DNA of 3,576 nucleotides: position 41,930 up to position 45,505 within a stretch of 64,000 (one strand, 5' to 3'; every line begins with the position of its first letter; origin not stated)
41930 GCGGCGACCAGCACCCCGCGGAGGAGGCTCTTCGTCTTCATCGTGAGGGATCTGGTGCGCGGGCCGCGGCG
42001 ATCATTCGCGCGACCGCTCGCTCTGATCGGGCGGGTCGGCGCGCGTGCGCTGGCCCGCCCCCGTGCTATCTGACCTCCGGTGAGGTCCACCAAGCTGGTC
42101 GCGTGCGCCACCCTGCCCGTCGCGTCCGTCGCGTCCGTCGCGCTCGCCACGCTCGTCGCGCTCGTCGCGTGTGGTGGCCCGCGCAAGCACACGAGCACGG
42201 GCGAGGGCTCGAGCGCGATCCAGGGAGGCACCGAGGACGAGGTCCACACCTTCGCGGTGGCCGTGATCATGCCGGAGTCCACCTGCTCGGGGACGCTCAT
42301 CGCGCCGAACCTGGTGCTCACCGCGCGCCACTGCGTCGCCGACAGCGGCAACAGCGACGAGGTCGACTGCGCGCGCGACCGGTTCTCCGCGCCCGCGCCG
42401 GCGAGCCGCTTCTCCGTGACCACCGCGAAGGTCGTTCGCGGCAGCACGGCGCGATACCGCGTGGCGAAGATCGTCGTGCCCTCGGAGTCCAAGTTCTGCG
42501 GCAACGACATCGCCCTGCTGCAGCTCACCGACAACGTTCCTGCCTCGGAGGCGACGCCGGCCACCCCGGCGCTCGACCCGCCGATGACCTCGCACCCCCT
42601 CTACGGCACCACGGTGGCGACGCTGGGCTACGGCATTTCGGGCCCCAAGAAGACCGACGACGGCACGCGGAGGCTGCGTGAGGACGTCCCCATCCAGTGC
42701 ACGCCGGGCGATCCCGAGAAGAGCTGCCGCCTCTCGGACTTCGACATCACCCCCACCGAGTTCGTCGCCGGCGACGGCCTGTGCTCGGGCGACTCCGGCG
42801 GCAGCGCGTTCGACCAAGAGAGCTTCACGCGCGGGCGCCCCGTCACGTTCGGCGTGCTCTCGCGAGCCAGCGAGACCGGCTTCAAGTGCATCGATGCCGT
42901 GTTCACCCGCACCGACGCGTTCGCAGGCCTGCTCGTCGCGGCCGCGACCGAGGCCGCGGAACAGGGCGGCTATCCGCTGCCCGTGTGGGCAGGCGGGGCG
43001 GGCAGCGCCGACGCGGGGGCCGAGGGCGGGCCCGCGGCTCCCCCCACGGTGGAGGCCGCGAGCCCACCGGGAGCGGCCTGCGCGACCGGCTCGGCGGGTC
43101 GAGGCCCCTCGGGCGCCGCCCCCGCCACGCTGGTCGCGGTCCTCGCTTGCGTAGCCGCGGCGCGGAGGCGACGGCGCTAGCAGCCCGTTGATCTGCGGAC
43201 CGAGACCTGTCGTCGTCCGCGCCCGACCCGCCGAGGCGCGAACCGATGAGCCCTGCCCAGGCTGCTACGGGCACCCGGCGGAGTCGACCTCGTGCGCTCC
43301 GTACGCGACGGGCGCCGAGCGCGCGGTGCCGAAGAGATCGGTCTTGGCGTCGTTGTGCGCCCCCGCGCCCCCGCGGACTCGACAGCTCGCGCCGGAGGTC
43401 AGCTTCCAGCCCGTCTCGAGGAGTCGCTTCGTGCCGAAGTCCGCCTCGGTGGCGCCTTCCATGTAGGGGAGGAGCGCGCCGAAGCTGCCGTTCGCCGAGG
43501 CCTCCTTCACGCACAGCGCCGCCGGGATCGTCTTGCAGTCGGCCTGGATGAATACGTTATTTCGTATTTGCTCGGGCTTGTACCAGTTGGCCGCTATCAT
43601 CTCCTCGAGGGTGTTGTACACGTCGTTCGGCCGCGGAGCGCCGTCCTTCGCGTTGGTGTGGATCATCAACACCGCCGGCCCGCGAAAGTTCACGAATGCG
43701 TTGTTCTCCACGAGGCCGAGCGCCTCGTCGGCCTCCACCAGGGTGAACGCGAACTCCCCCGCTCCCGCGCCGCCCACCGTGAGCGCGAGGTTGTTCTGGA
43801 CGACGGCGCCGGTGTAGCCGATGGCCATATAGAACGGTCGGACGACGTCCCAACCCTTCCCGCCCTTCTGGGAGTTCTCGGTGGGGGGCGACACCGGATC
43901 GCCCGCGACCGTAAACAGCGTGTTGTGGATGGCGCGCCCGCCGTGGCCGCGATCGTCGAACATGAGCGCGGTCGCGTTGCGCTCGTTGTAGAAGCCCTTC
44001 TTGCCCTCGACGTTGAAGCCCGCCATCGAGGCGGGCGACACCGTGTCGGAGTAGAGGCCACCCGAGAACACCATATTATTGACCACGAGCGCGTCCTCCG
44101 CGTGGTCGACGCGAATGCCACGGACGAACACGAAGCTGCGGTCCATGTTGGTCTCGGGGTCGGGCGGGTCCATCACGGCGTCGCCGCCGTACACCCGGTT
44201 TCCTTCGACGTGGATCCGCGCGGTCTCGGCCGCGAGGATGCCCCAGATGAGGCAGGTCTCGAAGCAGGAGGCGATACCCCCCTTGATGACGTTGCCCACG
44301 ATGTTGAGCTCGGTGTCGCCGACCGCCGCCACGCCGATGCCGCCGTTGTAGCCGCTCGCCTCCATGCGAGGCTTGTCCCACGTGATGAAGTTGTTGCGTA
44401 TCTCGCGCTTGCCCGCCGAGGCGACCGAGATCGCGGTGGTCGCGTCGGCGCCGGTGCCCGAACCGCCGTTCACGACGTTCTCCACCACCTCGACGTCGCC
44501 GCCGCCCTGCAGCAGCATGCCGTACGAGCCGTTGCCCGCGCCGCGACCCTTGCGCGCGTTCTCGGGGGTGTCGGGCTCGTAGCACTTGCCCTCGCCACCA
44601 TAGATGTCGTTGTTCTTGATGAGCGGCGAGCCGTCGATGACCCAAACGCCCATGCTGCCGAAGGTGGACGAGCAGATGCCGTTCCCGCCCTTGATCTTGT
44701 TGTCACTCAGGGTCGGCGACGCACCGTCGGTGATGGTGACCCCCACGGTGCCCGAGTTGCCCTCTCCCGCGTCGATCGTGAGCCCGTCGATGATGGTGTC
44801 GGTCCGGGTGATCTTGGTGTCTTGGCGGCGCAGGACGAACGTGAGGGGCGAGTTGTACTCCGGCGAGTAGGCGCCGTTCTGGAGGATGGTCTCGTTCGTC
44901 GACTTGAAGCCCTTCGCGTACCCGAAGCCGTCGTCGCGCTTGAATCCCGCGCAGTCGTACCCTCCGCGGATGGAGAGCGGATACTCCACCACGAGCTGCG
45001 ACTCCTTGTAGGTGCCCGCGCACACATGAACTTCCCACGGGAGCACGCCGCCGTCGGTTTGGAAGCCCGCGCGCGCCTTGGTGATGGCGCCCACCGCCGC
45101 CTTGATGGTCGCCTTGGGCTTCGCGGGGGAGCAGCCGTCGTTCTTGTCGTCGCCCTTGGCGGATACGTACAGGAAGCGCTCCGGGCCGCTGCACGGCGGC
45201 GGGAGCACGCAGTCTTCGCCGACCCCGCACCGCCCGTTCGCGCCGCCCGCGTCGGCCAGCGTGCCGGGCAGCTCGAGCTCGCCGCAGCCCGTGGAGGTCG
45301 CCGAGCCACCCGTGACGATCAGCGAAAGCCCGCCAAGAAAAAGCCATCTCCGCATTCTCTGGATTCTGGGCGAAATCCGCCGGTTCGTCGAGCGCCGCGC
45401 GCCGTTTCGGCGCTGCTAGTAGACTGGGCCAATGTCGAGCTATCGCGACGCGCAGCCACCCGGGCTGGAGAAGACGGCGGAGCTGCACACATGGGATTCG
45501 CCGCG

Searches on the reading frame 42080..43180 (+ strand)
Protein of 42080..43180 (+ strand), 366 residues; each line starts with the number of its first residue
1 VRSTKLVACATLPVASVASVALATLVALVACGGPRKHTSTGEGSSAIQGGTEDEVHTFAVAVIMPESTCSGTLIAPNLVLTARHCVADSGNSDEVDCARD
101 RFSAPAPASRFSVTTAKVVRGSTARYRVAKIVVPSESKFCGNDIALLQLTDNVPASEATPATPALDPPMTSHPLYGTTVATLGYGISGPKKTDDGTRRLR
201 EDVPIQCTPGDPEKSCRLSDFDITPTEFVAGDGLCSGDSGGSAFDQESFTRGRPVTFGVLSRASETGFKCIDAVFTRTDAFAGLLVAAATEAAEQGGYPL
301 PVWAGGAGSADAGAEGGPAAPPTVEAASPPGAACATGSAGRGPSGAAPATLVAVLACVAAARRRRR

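Call 6: search_protein_families(library=pfam, proteins=[window:42080-43180:+], max_evalue=0.001)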
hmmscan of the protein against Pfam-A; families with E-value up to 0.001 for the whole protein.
window:42080-43180:+ (366 aa): 2 families
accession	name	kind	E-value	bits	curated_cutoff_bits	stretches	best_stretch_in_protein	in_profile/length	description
PF00089.32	Trypsin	-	3.1e-17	63.6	20.6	1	47-261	1-196/220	Trypsin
PF13365.12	Trypsin_2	-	2.1e-09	38.7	27.6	1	69-247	1-138/144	Trypsin-like peptidase domain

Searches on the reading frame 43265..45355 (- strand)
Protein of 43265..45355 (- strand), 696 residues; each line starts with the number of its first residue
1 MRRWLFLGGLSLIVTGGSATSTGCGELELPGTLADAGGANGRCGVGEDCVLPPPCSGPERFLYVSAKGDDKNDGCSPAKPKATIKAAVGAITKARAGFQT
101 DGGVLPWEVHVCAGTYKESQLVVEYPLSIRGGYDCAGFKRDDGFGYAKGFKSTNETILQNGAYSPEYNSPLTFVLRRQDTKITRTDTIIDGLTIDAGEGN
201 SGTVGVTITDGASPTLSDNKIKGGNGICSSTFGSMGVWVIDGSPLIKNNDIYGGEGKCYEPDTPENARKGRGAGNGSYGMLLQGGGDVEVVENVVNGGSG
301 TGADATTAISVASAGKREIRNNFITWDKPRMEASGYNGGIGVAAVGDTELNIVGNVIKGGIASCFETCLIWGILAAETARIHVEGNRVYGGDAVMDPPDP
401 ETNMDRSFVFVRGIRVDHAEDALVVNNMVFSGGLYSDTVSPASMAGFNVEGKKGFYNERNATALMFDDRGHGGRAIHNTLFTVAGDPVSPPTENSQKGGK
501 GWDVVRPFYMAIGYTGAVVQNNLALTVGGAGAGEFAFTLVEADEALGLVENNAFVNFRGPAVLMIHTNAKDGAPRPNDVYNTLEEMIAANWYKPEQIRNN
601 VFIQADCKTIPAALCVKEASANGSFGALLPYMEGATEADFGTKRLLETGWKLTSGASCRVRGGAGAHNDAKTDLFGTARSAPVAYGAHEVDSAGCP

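Call 6: search_protein_families(library=pfam, proteins=[window:43265-45355:-], max_evalue=0.001)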
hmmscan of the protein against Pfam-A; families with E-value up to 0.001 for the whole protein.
window:43265-45355:- (696 aa): 1 family
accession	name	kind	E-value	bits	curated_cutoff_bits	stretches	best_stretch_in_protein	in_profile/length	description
PF13229.12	Beta_helix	-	3.3e-07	30.5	25.9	1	274-433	20-138/158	Right handed beta helix region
